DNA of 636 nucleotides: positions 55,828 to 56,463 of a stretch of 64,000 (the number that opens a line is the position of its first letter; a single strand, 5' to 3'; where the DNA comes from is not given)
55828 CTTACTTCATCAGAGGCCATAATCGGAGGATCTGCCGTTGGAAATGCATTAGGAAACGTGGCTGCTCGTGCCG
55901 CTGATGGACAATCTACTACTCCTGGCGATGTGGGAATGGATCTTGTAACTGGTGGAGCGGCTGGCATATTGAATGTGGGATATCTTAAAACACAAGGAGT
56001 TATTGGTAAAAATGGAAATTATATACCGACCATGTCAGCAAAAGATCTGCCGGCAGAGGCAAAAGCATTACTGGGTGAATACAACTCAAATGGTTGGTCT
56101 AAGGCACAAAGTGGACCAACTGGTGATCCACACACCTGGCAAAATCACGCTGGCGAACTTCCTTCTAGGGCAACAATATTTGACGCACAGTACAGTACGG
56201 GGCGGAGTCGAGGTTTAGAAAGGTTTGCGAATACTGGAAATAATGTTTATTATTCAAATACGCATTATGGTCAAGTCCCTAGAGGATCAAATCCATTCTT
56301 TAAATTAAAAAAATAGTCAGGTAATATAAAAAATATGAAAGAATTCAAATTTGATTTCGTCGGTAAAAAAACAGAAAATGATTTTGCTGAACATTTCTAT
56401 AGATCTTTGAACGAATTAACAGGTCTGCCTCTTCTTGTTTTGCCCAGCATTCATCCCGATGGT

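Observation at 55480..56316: Unrecognised C-terminal toxin domain with glycine-zipper segment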

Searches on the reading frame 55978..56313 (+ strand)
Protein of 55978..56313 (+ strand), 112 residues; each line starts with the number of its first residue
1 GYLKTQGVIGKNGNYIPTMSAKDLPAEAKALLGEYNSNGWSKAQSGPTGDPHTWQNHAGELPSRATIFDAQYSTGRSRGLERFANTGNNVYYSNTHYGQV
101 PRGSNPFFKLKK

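Call 7: search_solved_structures(query=window:55978-56313:+, max_evalue=10, show_alignments=4)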
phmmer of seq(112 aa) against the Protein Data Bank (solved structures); distinct sequences matched with E-value up to 10: 0.

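Call 10: find_homologous_proteins(query=window:55978-56313:+, max_evalue=0.001)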
Query window:55978-56313:+: 1 candidates shared short words with the query, none scored E <= 0.001.

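Call 19: predict_structure(protein=window:55978-56313:+)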
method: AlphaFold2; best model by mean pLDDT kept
length: 112 residues; sequences in the alignment: 1
mean_pLDDT: 37.8   pTM: 0.27
mean pLDDT of the five models: 37.8, 35.3, 33.7, 27.7, 27.3
residues with pLDDT >= 90: 0; 70-90: 0; 50-70: 4; < 50: 108
segments of 3 or more residues with pLDDT < 50: 1-25, 27-90, 94-112
pLDDT, mean of each block of 10 residues (from residue 1): 33 37 46 39 34 33 29 32 46 45 40 43
secondary structure, 60 per line:
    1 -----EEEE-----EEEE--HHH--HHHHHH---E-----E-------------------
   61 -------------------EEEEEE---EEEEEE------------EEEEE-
elements in order: E6-9 E15-18 H26-31 E80-85 E89-94 E107-111

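Call 27: search_protein_representatives(protein=window:55978-56313:+)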
Query: 112 residues. Proteins with E-value up to 0.001 (for the whole library): 20; up to 1e-10: 6; up to 1e-30: 2. The best 20 are listed.
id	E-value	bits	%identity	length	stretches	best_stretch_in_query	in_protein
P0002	9.1e-69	245.6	100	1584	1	1-112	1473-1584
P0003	2.7e-36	140.9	62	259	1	1-110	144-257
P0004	9.0e-24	100.6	59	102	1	19-108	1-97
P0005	1.4e-23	100.0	51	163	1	1-110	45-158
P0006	2.2e-19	86.4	-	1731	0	-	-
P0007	3.4e-15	72.9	43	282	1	15-102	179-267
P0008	5.4e-09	53.0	38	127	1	14-111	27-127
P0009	5.8e-08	49.6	40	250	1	6-100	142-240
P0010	5.7e-07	46.4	38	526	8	79-107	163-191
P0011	3.6e-06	43.8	38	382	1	8-104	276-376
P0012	5.4e-06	43.3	46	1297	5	46-78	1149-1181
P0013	5.7e-06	43.2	34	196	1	16-110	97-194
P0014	2.7e-05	41.0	39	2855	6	2-61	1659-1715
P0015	4.4e-05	40.4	36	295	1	6-98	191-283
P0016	5.0e-05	40.2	36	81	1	50-110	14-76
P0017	9.5e-05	39.3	40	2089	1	11-98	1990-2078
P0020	3.5e-04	37.5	36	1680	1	13-110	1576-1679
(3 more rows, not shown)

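Call 32: search_solved_structures(query=A1, max_evalue=10, show_alignments=5)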
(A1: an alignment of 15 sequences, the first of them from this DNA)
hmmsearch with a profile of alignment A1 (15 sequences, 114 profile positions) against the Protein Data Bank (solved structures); distinct sequences matched with E-value up to 10: 57.
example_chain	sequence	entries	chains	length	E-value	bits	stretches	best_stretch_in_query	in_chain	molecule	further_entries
1py3_A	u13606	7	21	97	1.4e-12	51.3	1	14-102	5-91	ribonuclease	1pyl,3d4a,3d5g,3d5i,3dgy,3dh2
1mgr_A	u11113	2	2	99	1.8e-09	41.2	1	16-100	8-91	Guanyl-specific ribonuclease Sa3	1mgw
1uck_A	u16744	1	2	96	1.4e-08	38.4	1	20-100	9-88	Guanyl-specific ribonuclease Sa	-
1ucj_A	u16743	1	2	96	1.8e-08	38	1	20-100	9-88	Guanyl-specific ribonuclease Sa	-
1uci_A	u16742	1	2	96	2.6e-08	37.5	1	20-100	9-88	Guanyl-specific ribonuclease Sa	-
4j5g_A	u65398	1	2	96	2.6e-08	37.5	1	20-100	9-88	Guanyl-specific ribonuclease Sa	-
1ay7_A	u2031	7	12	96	2.6e-08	37.5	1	20-100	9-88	GUANYL-SPECIFIC RIBONUCLEASE SA | RIBONUCLEASE SA | RIBONUCLEASE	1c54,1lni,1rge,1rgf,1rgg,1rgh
3a5e_A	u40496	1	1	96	2.7e-08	37.5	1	19-100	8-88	Guanyl-specific ribonuclease Sa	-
1ynv_X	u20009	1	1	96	2.7e-08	37.5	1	20-100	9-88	Guanyl-specific ribonuclease Sa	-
1t2i_A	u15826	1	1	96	3e-08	37.4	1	20-100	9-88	Guanyl-specific ribonuclease Sa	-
4gho_A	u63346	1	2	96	4.8e-08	36.7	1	21-100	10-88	Guanyl-specific ribonuclease Sa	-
1gmp_A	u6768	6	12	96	8.2e-08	35.9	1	20-100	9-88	RIBONUCLEASE SA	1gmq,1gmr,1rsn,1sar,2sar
4j5k_A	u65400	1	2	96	8.5e-08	35.9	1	20-100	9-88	Guanyl-specific ribonuclease Sa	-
1i8v_A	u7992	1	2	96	8.6e-08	35.9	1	20-100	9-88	GUANYL-SPECIFIC RIBONUCLEASE SA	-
1i70_A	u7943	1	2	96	1e-07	35.6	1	20-100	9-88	GUANYL-SPECIFIC RIBONUCLEASE SA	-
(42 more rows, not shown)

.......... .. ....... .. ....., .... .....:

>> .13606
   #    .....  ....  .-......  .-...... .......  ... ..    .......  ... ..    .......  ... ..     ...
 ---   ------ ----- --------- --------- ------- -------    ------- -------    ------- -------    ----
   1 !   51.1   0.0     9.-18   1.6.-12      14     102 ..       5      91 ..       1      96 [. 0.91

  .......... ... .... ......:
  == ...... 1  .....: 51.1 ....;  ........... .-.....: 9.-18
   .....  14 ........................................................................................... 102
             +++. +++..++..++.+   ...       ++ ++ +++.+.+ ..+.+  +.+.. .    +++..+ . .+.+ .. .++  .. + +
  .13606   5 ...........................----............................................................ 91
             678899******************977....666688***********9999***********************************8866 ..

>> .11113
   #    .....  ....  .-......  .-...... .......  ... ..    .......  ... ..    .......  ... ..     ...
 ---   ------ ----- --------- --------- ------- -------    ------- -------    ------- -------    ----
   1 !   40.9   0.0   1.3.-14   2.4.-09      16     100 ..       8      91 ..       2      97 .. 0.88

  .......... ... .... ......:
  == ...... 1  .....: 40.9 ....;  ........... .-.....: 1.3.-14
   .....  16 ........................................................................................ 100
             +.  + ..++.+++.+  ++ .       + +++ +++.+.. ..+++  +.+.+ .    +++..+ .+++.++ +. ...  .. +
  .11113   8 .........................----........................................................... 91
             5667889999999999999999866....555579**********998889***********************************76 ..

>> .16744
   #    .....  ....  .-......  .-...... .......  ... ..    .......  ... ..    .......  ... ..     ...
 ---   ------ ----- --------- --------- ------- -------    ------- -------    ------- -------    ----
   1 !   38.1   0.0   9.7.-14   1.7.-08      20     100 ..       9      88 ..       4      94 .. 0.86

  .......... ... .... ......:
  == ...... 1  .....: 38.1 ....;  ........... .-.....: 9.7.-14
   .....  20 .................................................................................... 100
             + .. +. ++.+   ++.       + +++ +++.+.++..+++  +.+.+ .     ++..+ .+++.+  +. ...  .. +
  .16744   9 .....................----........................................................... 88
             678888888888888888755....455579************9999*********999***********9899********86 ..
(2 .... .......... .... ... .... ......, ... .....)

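Call 33: search_protein_families(library=pfam, alignment_id=A1, max_evalue=0.1)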
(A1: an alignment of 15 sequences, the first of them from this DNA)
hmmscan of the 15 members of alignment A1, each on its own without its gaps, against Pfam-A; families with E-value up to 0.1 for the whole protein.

A. member 1, seq(112 aa): 1 family
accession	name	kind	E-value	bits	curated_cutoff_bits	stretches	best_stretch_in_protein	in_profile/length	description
PF00545.25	Ribonuclease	-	0.005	17.8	24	1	18-99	12-89/98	ribonuclease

B. families by the number of members that match (of 15 scanned): 4 families
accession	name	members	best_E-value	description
PF00545.25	Ribonuclease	13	1.9e-13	ribonuclease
PF05738.19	Cna_B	1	0.03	Cna protein B-type domain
PF00036.39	EF-hand_1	1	0.06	EF hand domain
PF22654.1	DUF7008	1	0.067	Domain of unknown function (DUF7008)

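Call 34: find_homologous_proteins(query=A1, max_evalue=0.001)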
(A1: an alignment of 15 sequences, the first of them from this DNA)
Query A1 (15 sequences) (112 aa, profile of the alignment): 5 proteins with E <= 0.001 among 401 candidates.
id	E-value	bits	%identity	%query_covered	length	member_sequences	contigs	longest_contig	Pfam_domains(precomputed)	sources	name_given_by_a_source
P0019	5.4e-32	128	33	78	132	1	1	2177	-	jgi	jgi:hypothetical protein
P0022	1.1e-31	127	33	78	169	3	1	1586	-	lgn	-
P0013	4.2e-31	126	32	87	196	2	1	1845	PF00545.26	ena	-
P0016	2.4e-17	81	37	54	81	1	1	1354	-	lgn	-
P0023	1.6e-5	43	36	64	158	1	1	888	PF00545.26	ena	-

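Call 36: find_encoding_contigs(protein=P0003, flank=3000, max_places=4)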
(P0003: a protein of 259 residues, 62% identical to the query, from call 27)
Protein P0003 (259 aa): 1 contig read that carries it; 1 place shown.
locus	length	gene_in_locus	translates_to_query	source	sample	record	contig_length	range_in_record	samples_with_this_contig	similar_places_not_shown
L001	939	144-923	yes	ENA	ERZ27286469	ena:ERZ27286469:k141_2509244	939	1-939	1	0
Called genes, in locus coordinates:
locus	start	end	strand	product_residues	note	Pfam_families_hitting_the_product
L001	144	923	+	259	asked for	-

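Call 38: find_encoding_contigs(protein=P0020, flank=2500, max_places=3)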
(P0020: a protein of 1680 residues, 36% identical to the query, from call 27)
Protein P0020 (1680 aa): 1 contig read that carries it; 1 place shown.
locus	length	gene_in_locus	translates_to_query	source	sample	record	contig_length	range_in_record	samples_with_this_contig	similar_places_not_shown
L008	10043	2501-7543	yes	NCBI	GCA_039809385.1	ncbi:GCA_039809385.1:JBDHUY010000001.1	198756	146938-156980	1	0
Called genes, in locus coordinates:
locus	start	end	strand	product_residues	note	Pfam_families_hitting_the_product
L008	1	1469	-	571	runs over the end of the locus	-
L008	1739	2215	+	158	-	-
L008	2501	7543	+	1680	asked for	PF03534:SpvB, PF12256:TcdB_toxin_midN, PF05593:RHS_repeat (weak), PF20041:DUF6443 (weak), PF25023:TEN_YD-shell (weak), PF05593:RHS_repeat (weak), PF25023:TEN_YD-shell, PF00545:Ribonuclease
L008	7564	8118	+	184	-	PF01337:Barstar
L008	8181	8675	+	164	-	PF15533:Ntox33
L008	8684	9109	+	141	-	PF14106:DUF4279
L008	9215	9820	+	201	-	-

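Call 39: find_encoding_contigs(protein=P0017, flank=2500, max_places=3)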
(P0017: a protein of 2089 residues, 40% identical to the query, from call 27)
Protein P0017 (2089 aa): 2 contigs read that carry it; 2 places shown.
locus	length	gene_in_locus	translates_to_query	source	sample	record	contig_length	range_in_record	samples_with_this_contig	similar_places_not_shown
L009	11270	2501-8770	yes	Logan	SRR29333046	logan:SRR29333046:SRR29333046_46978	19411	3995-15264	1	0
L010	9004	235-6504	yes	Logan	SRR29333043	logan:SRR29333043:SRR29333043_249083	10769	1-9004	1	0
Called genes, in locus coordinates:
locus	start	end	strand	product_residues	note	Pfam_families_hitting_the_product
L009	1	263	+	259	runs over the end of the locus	PF00557:Peptidase_M24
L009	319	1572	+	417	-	-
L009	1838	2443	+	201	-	PF01149:Fapy_DNA_glyco, PF06831:H2TH, PF06827:zf-FPG_IleRS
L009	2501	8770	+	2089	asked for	PF03534:SpvB, PF01839:FG-GAP (faint), PF13517:FG-GAP_3 (weak), PF12256:TcdB_toxin_midN, PF25023:TEN_YD-shell (weak), PF05593:RHS_repeat, PF25023:TEN_YD-shell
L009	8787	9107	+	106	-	PF01337:Barstar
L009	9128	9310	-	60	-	-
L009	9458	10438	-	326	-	PF13200:DUF4015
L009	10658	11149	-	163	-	PF01988:VIT1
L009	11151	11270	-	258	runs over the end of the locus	PF02535:Zip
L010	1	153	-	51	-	?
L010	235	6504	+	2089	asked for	PF03534:SpvB, PF01839:FG-GAP (faint), PF13517:FG-GAP_3 (weak), PF12256:TcdB_toxin_midN, PF25023:TEN_YD-shell (weak), PF05593:RHS_repeat, PF25023:TEN_YD-shell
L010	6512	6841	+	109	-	PF01337:Barstar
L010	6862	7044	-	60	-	-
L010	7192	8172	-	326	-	PF13200:DUF4015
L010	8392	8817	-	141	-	PF01988:VIT1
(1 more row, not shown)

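Call 40: find_encoding_contigs(protein=P0005, flank=2500, max_places=3)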
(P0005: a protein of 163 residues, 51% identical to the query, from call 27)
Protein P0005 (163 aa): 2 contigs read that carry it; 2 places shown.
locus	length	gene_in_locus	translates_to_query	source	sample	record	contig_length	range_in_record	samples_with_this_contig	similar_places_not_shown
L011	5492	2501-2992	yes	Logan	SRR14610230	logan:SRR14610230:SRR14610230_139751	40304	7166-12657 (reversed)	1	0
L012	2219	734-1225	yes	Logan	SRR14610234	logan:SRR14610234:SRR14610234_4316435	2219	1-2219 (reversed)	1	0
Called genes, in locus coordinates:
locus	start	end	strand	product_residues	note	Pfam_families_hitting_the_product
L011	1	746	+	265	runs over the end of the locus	-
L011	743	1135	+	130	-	-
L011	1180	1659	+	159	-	PF24722:DUF7674 (weak)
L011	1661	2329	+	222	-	PF01797:Y1_Tnp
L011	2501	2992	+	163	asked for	-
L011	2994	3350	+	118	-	-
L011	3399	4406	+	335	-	PF01926:MMR_HSR1, PF02421:FeoB_N (weak), PF06071:YchF-GTPase_C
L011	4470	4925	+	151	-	-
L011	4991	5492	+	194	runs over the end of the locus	PF01300:Sua5_yciO_yrdC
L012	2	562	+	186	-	?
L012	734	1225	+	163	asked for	-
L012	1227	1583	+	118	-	-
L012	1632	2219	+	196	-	?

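Call 41: find_encoding_contigs(protein=P0007, flank=2500, max_places=3)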
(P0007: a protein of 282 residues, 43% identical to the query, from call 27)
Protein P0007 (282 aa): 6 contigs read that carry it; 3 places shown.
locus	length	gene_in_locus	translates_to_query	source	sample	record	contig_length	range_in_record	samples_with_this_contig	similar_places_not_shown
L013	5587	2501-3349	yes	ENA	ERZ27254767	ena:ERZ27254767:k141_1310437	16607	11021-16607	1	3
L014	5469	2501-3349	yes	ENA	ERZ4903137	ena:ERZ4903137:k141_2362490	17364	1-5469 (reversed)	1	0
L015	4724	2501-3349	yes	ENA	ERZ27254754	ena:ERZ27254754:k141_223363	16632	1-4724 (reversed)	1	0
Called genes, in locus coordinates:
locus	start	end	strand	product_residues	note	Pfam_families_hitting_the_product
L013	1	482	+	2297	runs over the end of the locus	PF03534:SpvB, PF13517:FG-GAP_3 (weak), PF20041:DUF6443, PF25023:TEN_YD-shell, PF05593:RHS_repeat (weak), PF25023:TEN_YD-shell (weak), PF26363:Phospholipase-like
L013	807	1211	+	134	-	-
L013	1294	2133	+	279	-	PF14449:PT-TG, PF00545:Ribonuclease (weak)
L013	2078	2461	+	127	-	-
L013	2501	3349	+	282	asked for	-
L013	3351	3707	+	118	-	-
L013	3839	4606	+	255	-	PF26363:Phospholipase-like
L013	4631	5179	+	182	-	-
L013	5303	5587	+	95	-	?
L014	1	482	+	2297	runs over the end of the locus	PF03534:SpvB, PF13517:FG-GAP_3 (weak), PF20041:DUF6443, PF25023:TEN_YD-shell, PF05593:RHS_repeat (weak), PF25023:TEN_YD-shell (weak), PF26363:Phospholipase-like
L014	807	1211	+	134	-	-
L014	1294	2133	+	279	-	PF14449:PT-TG, PF00545:Ribonuclease (weak)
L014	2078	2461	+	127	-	-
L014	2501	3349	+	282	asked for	-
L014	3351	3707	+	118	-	-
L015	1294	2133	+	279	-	PF14449:PT-TG, PF00545:Ribonuclease (weak)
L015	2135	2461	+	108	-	-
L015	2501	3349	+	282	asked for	-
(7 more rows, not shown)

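Call 46: predict_structure(alignment_id=A1)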
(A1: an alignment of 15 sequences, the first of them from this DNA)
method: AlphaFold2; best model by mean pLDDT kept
length: 112 residues; sequences in the alignment: 15
mean_pLDDT: 86.0   pTM: 0.81
mean pLDDT of the five models: 86.0, 80.5, 76.4, 75.0, 69.1
residues with pLDDT >= 90: 65; 70-90: 34; 50-70: 10; < 50: 3
segments of 3 or more residues with pLDDT < 50: 1-3
pLDDT, mean of each block of 10 residues (from residue 1): 64 88 94 97 94 88 93 82 94 78 75 87
secondary structure, 60 per line:
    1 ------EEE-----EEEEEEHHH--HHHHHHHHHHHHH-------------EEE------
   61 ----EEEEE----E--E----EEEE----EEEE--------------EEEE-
elements in order: E7-9 E15-20 H26-38 E52-54 E65-69 E82-85 E90-93 E108-111

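Call 52: fold_search(model_id=the predicted structure, library=pdb)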
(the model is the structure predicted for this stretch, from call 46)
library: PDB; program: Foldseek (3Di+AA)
matches with E <= 10: 81; with E <= 0.001: 0
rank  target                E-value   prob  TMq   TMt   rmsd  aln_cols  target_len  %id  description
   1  4j5g_A                2.1e-03  1.00  0.59  0.68   3.8       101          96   22  Crystal structure analysis of Streptomyces aureofaciens ribonuclease Sa T95A mutant (released 2014-05-28)
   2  1mgr                  2.3e-03  1.00  0.60  0.69   3.9       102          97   20  Crystal structure of RNase Sa3,cytotoxic microbial ribonuclease (released 2003-02-04)
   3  1ucl_A                2.7e-03  1.00  0.59  0.68   3.7       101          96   22  Mutants of RNase Sa (released 2003-09-09)
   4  1t2h_A                2.9e-03  1.00  0.59  0.68   3.7       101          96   21  Y81W mutant of RNase Sa from Streptomyces aureofaciens (released 2004-12-21)
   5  3d4a_B                3.7e-03  1.00  0.62  0.72   3.5       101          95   21  Crystal structure of ribonuclease Sa2 with 3'-GMP obtained by ligand diffusion (released 2009-05-26)
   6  1ucj_A                3.9e-03  1.00  0.56  0.65   4.5       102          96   24  Mutants of RNase Sa (released 2003-09-09)
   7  3d4a_A                4.1e-03  1.00  0.61  0.71   4.0       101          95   19  Crystal structure of ribonuclease Sa2 with 3'-GMP obtained by ligand diffusion (released 2009-05-26)
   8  1mgw                  4.4e-03  1.00  0.59  0.66   4.0       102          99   20  Crystal structure of RNase Sa3, cytotoxic microbial ribonuclease (released 2003-02-04)
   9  1pyl_A                5.0e-03  1.00  0.64  0.74   3.2       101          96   20  Crystal structure of Ribonuclease Sa2 (released 2004-07-13)
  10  3dgy_C                5.0e-03  1.00  0.57  0.69   4.4        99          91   21  Crystal structure of ribonuclease Sa2 with guanosine-2'-cyclophosphate (released 2009-06-16)
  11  1uck_A                5.6e-03  1.00  0.59  0.68   3.8       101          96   22  Mutants of RNase Sa (released 2003-09-09)
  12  1ynv                  6.3e-03  1.00  0.61  0.69   3.5       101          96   23  Asp79 makes a large, unfavorable contribution to the stability of RNase Sa (released 2005-07-19)
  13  4j5k_A                6.3e-03  1.00  0.61  0.70   3.5       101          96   22  Crystal structure analysis of Streptomyces aureofaciens ribonuclease Sa Y51F mutant (released 2014-05-28)
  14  1py3_A                6.7e-03  1.00  0.61  0.72   4.0       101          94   19  Crystal structure of Ribonuclease Sa2 (released 2004-07-13)
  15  1rge_A                7.6e-03  1.00  0.60  0.70   3.5       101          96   23  HYDROLASE, GUANYLORIBONUCLEASE (released 1996-10-14)
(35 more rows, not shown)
